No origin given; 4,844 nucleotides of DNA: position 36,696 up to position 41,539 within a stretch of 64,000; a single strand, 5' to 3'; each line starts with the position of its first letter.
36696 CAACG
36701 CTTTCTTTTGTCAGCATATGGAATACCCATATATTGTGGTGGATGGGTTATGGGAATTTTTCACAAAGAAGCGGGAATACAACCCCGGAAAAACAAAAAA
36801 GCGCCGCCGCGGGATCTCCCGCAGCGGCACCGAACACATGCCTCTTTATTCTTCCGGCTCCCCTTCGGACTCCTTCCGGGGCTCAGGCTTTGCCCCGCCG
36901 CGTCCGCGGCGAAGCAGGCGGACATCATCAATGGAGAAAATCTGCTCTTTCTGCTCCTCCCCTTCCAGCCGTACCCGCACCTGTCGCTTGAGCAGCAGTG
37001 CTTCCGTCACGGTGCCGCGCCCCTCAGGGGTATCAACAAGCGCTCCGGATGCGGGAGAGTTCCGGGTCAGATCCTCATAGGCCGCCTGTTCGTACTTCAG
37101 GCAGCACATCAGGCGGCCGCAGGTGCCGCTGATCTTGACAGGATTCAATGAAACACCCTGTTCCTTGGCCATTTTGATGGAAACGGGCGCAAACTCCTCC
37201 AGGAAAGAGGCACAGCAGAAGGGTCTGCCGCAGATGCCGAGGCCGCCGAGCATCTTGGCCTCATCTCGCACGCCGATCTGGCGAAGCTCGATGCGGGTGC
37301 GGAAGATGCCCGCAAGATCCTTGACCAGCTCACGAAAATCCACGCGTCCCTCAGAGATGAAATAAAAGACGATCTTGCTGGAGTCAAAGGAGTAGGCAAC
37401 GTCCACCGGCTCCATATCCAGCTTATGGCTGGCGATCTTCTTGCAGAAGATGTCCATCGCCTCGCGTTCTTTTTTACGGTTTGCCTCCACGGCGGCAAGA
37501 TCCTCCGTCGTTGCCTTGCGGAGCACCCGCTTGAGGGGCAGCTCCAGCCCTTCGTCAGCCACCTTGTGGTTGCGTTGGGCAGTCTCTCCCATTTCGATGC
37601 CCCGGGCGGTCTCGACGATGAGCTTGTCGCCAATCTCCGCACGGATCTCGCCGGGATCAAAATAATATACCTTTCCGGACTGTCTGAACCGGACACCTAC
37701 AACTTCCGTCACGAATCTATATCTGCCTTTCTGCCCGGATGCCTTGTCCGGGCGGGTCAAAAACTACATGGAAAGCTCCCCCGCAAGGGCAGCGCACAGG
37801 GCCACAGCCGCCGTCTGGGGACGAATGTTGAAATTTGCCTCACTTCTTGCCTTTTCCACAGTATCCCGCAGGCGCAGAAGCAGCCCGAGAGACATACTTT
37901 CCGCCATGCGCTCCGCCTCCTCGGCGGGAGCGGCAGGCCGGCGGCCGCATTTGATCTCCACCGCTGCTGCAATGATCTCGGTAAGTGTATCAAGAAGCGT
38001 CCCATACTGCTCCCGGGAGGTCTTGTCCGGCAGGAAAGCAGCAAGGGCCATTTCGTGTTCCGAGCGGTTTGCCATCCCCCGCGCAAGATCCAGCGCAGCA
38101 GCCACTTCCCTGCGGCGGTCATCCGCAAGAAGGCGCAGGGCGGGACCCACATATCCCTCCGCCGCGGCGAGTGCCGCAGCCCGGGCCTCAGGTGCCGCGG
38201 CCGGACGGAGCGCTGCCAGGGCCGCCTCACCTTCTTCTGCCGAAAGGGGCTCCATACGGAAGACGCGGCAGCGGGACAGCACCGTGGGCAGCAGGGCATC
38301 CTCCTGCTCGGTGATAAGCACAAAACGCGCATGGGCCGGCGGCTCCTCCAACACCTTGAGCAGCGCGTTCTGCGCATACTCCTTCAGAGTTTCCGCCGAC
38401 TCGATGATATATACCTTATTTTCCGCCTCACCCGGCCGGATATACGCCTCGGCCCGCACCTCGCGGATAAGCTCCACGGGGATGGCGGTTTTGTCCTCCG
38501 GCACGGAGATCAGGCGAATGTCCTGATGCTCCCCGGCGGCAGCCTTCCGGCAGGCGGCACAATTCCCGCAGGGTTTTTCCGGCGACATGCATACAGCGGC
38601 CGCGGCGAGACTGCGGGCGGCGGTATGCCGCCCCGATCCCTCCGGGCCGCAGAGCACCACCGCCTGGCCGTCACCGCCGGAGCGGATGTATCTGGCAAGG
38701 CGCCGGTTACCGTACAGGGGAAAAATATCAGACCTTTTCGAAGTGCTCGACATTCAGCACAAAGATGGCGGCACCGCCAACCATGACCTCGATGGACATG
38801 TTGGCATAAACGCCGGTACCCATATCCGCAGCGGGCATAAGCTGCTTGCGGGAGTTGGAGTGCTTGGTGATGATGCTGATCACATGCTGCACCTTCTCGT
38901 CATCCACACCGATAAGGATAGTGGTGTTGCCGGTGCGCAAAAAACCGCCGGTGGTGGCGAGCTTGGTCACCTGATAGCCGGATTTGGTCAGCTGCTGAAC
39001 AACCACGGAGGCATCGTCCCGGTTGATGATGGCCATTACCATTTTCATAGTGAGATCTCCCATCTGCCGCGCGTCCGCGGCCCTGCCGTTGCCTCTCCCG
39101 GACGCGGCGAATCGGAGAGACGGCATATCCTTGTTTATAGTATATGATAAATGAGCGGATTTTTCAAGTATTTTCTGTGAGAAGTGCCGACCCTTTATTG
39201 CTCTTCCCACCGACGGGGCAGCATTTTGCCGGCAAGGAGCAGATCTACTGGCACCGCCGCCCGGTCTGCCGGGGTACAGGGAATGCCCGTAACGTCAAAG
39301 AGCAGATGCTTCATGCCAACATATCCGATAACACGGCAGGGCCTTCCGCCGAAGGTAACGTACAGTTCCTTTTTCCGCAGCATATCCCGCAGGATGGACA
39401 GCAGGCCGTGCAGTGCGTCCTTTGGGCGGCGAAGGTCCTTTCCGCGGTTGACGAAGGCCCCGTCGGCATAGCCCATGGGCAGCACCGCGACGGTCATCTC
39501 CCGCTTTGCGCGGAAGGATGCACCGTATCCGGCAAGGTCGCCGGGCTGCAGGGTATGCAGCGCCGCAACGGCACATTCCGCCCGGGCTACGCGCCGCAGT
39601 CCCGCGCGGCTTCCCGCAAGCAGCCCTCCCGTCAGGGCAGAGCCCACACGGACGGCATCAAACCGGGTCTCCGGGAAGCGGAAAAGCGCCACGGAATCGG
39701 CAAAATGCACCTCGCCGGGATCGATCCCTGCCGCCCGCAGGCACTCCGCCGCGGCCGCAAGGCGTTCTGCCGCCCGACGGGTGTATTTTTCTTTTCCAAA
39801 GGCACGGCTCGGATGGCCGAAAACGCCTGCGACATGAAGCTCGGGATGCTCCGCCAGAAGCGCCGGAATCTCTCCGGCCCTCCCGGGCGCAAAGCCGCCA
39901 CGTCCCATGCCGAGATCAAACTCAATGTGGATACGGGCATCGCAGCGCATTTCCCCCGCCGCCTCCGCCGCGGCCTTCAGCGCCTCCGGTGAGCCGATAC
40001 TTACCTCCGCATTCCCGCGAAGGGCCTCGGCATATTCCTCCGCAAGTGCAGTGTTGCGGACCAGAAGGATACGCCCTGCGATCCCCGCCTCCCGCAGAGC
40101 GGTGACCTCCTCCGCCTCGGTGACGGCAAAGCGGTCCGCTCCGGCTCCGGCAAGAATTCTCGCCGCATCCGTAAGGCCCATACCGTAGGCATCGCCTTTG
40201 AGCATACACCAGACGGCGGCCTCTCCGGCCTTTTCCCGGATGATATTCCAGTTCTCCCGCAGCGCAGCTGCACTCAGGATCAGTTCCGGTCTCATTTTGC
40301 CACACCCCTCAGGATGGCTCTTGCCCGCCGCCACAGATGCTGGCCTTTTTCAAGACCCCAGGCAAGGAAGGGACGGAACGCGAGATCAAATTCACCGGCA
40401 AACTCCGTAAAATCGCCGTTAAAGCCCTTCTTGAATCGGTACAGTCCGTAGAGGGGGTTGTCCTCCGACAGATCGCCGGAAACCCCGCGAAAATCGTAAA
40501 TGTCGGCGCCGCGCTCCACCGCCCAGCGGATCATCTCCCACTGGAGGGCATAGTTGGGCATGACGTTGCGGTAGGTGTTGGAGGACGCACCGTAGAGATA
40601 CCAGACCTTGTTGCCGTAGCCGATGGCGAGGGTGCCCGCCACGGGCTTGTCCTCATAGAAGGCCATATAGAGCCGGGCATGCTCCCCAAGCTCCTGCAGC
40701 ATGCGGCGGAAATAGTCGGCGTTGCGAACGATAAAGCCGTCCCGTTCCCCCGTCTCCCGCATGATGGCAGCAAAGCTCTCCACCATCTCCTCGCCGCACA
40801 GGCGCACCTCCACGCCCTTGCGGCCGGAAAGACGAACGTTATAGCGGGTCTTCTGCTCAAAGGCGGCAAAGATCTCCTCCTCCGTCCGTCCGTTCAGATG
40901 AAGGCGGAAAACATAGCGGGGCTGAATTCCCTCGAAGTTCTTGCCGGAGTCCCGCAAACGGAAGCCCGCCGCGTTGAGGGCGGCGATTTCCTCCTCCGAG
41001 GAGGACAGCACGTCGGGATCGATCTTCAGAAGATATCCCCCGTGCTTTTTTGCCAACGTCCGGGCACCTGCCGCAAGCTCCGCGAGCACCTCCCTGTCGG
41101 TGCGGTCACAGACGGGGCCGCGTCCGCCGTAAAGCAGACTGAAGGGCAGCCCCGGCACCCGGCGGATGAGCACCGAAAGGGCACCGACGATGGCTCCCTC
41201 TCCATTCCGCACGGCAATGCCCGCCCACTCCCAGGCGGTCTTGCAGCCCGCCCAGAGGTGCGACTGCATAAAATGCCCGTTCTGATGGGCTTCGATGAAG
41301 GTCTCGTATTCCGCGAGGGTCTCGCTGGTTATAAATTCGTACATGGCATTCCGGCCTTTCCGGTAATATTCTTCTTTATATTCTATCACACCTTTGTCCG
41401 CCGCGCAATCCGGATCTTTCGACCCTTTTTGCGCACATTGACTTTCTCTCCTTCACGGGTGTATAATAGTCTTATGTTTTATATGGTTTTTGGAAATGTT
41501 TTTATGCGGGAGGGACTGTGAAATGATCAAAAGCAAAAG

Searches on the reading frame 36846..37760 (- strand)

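Call 19: search_protein_families(library=pfam, proteins=[window:36846-37760:-], max_evalue=0.0001)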
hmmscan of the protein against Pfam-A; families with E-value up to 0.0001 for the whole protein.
window:36846-37760:- (304 aa): 1 family
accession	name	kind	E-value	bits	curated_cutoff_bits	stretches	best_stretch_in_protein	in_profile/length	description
PF04468.17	PSP1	-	1.6e-34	118.5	27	1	77-162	1-86/86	PSP1 C-terminal conserved region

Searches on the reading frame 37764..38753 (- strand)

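Call 19: search_protein_families(library=pfam, proteins=[window:37764-38753:-], max_evalue=0.0001)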
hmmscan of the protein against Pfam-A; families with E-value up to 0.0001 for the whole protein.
window:37764-38753:- (329 aa): 1 family
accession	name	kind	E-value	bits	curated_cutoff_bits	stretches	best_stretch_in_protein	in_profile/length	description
PF13177.12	DNA_pol3_delta2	-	2.5e-42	145.1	27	1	18-170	8-160/161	DNA polymerase III, delta subunit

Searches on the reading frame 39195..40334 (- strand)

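Call 19: search_protein_families(library=pfam, proteins=[window:39195-40334:-], max_evalue=0.0001)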
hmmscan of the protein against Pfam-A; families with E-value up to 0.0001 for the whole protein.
window:39195-40334:- (379 aa): 2 families
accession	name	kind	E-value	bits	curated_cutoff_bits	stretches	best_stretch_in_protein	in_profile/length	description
PF01168.26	Ala_racemase_N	-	7.8e-52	176.6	24.1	1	22-237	3-218/220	Alanine racemase, N-terminal domain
PF00842.27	Ala_racemase_C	-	2.5e-14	53.4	25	1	250-353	2-82/127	Alanine racemase, C-terminal domain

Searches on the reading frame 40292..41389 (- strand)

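Call 19: search_protein_families(library=pfam, proteins=[window:40292-41389:-], max_evalue=0.0001)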
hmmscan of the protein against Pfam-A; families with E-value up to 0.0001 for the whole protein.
window:40292-41389:- (365 aa): 2 families
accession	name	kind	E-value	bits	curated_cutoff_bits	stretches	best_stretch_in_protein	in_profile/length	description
PF02388.22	FemAB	-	2.1e-67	228.2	24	2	26-243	4-236/406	FemAB family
PF13480.13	Acetyltransf_6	-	5.9e-17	62.6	22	1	180-302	2-136/143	Acetyltransferase (GNAT) domain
